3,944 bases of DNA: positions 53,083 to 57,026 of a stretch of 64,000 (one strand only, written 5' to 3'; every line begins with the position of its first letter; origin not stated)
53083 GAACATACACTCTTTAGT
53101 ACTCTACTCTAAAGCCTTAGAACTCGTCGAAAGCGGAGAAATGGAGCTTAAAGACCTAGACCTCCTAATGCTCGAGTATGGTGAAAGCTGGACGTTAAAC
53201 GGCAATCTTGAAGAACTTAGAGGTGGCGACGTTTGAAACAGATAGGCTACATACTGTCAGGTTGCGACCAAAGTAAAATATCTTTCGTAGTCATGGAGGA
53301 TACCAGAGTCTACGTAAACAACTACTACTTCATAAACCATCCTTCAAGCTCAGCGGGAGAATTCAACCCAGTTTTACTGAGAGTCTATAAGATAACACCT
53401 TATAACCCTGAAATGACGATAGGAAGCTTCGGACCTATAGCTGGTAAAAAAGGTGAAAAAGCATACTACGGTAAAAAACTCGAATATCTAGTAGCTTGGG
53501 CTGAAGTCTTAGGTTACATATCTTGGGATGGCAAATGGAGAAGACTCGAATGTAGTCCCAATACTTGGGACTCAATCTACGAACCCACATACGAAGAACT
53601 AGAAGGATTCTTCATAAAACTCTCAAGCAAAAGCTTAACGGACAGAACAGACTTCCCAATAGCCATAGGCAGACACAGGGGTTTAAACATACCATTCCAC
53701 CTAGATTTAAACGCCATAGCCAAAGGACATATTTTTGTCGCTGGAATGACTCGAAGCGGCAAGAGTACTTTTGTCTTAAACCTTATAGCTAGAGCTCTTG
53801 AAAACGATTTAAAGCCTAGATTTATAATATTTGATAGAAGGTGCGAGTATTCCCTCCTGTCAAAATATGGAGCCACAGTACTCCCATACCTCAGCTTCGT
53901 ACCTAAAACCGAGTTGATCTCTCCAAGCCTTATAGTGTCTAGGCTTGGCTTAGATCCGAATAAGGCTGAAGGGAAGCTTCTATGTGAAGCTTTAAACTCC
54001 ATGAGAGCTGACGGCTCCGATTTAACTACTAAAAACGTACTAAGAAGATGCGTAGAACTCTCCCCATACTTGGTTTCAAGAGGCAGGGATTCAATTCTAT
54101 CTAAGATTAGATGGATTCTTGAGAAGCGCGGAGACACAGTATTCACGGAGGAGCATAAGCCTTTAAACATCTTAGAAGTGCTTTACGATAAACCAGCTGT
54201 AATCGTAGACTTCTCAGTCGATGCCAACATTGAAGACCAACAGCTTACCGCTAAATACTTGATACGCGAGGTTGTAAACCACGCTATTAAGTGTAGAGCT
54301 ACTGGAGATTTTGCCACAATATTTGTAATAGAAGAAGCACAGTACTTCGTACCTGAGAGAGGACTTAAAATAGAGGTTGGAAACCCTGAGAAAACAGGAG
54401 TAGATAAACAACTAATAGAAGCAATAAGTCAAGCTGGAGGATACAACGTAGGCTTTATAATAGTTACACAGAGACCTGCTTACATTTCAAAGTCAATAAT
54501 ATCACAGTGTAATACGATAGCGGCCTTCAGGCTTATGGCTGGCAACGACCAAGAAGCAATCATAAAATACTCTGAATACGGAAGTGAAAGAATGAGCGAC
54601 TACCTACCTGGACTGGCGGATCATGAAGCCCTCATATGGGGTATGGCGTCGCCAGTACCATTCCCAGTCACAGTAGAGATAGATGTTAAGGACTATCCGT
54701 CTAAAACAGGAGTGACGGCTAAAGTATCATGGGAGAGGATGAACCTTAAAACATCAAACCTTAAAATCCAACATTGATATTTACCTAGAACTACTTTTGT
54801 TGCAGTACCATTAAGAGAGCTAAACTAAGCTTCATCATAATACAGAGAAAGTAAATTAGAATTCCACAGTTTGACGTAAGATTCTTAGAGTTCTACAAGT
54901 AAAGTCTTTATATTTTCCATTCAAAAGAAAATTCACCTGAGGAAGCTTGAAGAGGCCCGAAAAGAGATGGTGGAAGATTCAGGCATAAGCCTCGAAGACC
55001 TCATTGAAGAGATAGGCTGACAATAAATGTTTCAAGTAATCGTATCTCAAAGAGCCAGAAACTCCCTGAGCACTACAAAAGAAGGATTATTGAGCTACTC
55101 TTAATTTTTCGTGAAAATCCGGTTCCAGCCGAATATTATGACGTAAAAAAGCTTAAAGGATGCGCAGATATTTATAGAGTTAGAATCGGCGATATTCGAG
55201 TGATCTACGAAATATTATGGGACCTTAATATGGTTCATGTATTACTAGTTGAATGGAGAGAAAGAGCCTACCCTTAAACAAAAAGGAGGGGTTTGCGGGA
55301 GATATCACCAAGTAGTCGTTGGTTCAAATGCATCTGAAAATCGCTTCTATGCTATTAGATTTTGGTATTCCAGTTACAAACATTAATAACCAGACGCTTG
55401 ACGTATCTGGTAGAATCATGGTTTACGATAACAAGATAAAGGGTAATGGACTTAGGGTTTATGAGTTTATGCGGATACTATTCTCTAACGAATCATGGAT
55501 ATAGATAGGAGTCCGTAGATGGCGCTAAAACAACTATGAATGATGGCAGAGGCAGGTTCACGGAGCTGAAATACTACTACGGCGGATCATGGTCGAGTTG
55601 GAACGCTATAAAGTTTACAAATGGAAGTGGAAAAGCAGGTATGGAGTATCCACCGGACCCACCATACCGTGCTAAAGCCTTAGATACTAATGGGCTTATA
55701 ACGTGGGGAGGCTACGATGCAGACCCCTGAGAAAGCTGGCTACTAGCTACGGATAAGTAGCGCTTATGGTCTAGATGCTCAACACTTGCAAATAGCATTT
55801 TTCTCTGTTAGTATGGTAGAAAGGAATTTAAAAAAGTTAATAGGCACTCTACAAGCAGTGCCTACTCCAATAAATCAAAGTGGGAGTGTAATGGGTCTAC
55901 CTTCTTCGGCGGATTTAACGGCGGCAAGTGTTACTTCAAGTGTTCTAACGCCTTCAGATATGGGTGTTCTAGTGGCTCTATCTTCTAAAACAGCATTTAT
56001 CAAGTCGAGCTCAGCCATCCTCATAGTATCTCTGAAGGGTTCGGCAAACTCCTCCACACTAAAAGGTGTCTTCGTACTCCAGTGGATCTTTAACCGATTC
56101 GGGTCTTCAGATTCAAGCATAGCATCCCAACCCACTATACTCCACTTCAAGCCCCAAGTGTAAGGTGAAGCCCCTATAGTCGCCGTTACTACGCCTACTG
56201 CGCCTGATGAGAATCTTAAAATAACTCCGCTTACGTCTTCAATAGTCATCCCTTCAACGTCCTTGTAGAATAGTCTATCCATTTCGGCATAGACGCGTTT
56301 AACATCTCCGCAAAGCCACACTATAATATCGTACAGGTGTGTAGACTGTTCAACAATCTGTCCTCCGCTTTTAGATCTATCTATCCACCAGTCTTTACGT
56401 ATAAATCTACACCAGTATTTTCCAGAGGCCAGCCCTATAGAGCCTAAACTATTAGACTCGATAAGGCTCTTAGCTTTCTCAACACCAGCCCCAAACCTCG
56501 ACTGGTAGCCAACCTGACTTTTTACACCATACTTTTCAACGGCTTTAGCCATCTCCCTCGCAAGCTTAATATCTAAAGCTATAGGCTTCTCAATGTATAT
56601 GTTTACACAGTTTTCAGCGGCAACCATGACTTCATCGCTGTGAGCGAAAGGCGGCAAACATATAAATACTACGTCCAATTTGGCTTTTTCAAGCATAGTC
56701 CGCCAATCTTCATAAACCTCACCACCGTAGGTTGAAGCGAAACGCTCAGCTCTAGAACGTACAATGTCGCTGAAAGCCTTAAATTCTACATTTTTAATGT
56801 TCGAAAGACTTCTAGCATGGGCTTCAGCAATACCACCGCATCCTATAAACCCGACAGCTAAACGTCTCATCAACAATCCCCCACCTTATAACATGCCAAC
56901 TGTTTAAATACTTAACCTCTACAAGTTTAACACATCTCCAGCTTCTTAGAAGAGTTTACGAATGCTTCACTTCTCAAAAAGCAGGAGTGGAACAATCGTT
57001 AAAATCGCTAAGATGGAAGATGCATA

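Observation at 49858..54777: Stand-alone NurA-HerA module wired to four paralogous wHTH proteins: candidate uncharacterised DNA-targeting system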

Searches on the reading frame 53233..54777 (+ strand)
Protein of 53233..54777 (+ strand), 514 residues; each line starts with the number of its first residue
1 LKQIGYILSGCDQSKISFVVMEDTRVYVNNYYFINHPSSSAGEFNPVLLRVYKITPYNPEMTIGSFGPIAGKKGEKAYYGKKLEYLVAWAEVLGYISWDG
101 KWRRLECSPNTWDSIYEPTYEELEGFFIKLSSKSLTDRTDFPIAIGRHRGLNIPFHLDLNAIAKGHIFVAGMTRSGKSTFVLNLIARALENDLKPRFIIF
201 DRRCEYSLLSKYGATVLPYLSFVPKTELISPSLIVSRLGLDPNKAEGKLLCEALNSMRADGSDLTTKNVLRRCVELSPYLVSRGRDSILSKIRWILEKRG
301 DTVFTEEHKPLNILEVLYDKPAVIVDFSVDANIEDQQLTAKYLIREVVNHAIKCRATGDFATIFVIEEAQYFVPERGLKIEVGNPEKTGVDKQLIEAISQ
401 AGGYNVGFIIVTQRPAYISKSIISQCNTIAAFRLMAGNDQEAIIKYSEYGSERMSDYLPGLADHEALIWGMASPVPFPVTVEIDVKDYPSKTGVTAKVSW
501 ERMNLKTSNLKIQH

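Call 3: search_protein_families(library=pfam, proteins=[window:53233-54777:+], max_evalue=0.1)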
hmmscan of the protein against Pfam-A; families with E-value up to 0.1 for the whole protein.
window:53233-54777:+ (514 aa): 3 families
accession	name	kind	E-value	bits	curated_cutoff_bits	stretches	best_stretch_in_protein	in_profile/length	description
PF01935.23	DUF87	-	2.6e-12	47.8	23.2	1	143-347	1-220/220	Helicase HerA, central domain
PF01580.24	FtsK_SpoIIIE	-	1.8e-07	31.3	24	1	136-189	13-64/221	FtsK/SpoIIIE family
PF13401.12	AAA_22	-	0.06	14.1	27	0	164-198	5-37/130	AAA domain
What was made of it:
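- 53233..54777 (+): HerA-family hexameric translocase/ATPase, translationally coupled to NurA by a TTGA overlap. Pfam DUF87 and FtsK_SpoIIIE (call 3).
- Checked: HerA (53233-54777) hits DUF87/HerA at 2.6e-12 and FtsK_SpoIIIE at 1.8e-7 (call 3).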

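Call 4: search_protein_families(library=padloc, proteins=[window:53233-54777:+], max_evalue=0.1)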
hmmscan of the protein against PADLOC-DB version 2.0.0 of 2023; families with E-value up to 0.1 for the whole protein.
window:53233-54777:+ (514 aa): 15 families
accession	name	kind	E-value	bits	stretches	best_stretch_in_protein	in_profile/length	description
PDLC04105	HerA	-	2.7e-29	100.2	2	361-504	419-557/576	-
PDLC02185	HerA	-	2.4e-21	74.1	2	360-482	445-562/585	-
PDLC04140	mad8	-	5.5e-21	73.4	1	153-486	16-302/314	mads_8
PDLC04100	HerA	-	4.1e-20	70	2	361-482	440-556/580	-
PDLC04098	HerA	-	1.4e-19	68.1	2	343-482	509-647/686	-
PDLC04106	HerA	-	1.6e-17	61.3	1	359-501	509-647/667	-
PDLC02188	HerA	-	7e-17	59.5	1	356-500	423-560/578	-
PDLC04102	HerA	-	2e-15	54.1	1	364-504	508-641/654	-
PDLC04103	HerA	-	2.5e-15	53.9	2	388-484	462-557/579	-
PDLC04104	HerA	-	3.7e-12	43.7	1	365-486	224-341/379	-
PDLC04097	HerA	-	5.3e-12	43.2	2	409-501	520-612/618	-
PDLC01055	HerA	-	1.2e-08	32.3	2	162-209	155-202/532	Type III coevolved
PDLC04107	HerA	-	0.0031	14.6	1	160-213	165-217/306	-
PDLC04099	HerA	-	0.0098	13.2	1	103-208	110-212/214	-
PDLC04101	HerA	-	0.014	12.1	1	140-212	143-215/400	-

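Call 5: search_protein_families(library=ncbifam, proteins=[window:53233-54777:+], max_evalue=0.1)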
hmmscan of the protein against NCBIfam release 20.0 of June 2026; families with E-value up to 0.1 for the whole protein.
window:53233-54777:+ (514 aa): 11 families
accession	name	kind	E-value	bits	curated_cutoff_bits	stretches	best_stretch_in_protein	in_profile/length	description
NF042943.1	HerA_antiphage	equivalog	3.8e-20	72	800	2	359-481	432-549/566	anti-phage-associated helicase HerA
NF042944.1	HerA_antiphage_2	equivalog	1.2e-17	63.9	850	1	353-501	420-561/576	anti-phage-associated helicase HerA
NF040819.1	helicase_HerA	equivalog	8.2e-13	47.7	970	1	363-480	405-513/561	DNA double-strand break repair helicase HerA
NF040937.1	HerA_Thermprot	equivalog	2.6e-12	45.9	800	2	352-484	341-462/487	DNA double-strand break repair helicase HerA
NF053655.1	CedD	equivalog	7.6e-12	44.7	600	1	136-466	192-510/527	DNA-translocating ATPase CedD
NF033849.1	ser_rich_anae_1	subfamily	1.5e-09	35.8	650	1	352-445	1009-1101/1163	serine-rich protein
TIGR00929.1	VirB4_CagE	subfamily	0.0052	15.1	643.1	1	155-202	428-474/792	VirB4 family type IV secretion/conjugal transfer ATPase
NF010466.0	PRK13891.1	subfamily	0.019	12.9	1322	1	152-203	476-526/852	conjugal transfer protein TrbE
TIGR03925.1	T7SS_EccC_b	equivalog_domain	0.052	11.8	346.55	1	156-186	69-98/564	type VII secretion protein EccCb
TIGR02782.1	TrbB_P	equivalog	0.087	12.1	304.55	0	163-201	135-173/303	P-type conjugative transfer ATPase TrbB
NF010404.0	PRK13830.1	subfamily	0.096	10.4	810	0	153-202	445-493/818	conjugal transfer protein TrbE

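Call 77: search_solved_structures(query=window:53233-54774:+, max_evalue=0.001)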
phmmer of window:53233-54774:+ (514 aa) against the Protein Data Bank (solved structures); distinct sequences matched with E-value up to 0.001: 8.
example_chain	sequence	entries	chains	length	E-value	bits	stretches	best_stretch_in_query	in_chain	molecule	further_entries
9c1m_M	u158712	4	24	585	1.9e-12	49.7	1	359-486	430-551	ATP-binding protein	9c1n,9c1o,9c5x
9x1l_A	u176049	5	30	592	6e-12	48.1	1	385-479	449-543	DNA helicase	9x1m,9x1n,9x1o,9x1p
8xau_A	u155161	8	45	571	7.8e-12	47.7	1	356-482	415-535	ATP-binding protein | HerA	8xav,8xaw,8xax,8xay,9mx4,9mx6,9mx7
8wiv_A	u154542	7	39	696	8.9e-11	44.2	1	397-478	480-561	Helicase HerA central domain-containing protein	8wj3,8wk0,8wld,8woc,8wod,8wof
8ziq_M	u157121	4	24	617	8.8e-09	37.6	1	356-477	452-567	HerA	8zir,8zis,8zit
4d2i_A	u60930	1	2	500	3.6e-08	35.6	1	390-485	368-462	HERA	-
8j4u_M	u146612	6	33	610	2.3e-07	32.9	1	360-482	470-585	Nucleoside triphosphate hydrolase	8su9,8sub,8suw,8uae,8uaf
8yho_A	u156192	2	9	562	4.8e-05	25.3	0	361-490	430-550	DUF87 domain-containing protein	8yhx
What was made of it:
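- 53233..54777 (+): Comparably distant from all solved HerA structures (call 77).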

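Call 83: search_protein_families(library=phrogs, proteins=[window:53233-54777:+], max_evalue=0.001)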
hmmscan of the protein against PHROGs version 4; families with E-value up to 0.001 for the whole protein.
window:53233-54777:+ (514 aa): 3 families
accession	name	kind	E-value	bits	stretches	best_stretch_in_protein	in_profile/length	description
phrog_7035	-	unknown function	7.9e-25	88.4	2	291-483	431-608/969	-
phrog_2666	-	head and packaging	6.4e-12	45.9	2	390-454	440-504/555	terminase large subunit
phrog_1358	-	moron, auxiliary metabolic gene and host takeover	1.6e-07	30.3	1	138-202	580-643/1382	FtsK/SpoIIIE-like protein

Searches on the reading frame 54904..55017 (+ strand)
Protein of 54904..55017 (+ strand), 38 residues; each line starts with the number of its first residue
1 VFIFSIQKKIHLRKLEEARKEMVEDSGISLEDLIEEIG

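Call 78: search_protein_families(library=pfam, proteins=[window:54904-55017:+], max_evalue=0.01)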
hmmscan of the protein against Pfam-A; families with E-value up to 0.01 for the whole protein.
seq(38 aa): 1 family
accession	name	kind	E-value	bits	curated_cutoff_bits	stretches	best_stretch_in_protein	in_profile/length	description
PF22470.1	Histone_HNS_N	-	0.0034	17.7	24.5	1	7-35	50-77/79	H-NS histone-like proteins, N-terminal domain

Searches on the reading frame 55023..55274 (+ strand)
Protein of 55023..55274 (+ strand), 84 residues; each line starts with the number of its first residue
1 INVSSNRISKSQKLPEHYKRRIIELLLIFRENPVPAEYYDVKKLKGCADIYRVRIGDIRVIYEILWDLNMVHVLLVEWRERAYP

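Call 78: search_protein_families(library=pfam, proteins=[window:55023-55274:+], max_evalue=0.01)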
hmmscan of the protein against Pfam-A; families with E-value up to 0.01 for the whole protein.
seq(84 aa): 1 family
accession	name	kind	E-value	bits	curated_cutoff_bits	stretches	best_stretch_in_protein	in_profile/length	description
PF05016.21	ParE_toxin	-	0.00013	22.9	23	1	15-83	25-89/89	ParE toxin of type II toxin-antitoxin system, parDE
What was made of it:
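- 55023..55277 (+): Decayed ParE/RelE-type toxin frame with no intact start. It lies in a 1.1-kb stretch that has no detectable counterpart in the close relatives compared. It is not part of the system. ParE_toxin E 1.3e-4 (call 78).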

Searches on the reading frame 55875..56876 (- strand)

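Call 40: search_protein_families(library=pfam, proteins=[window:55875-56876:-], max_evalue=0.01)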
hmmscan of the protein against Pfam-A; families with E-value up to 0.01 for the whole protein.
window:55875-56876:- (333 aa): 5 families
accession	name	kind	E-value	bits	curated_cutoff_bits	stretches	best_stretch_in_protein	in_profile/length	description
PF01408.29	GFO_IDH_MocA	-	5.9e-24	85.5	24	1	7-124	2-120/120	Oxidoreductase family, NAD-binding Rossmann fold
PF02894.22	GFO_IDH_MocA_C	-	1.3e-18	68.1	22.9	1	136-331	1-218/218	Oxidoreductase family, C-terminal alpha/beta domain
PF22725.1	GFO_IDH_MocA_C3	-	1.7e-18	67.3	27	1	133-254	2-123/124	GFO/IDH/MocA C-terminal domain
PF08635.15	ox_reductase_C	-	3.9e-08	33.5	22.5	1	127-198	1-73/142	Putative oxidoreductase C terminal domain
PF03807.23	F420_oxidored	-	0.00057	20.9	21.6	1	8-81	2-74/94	NADP oxidoreductase coenzyme F420-dependent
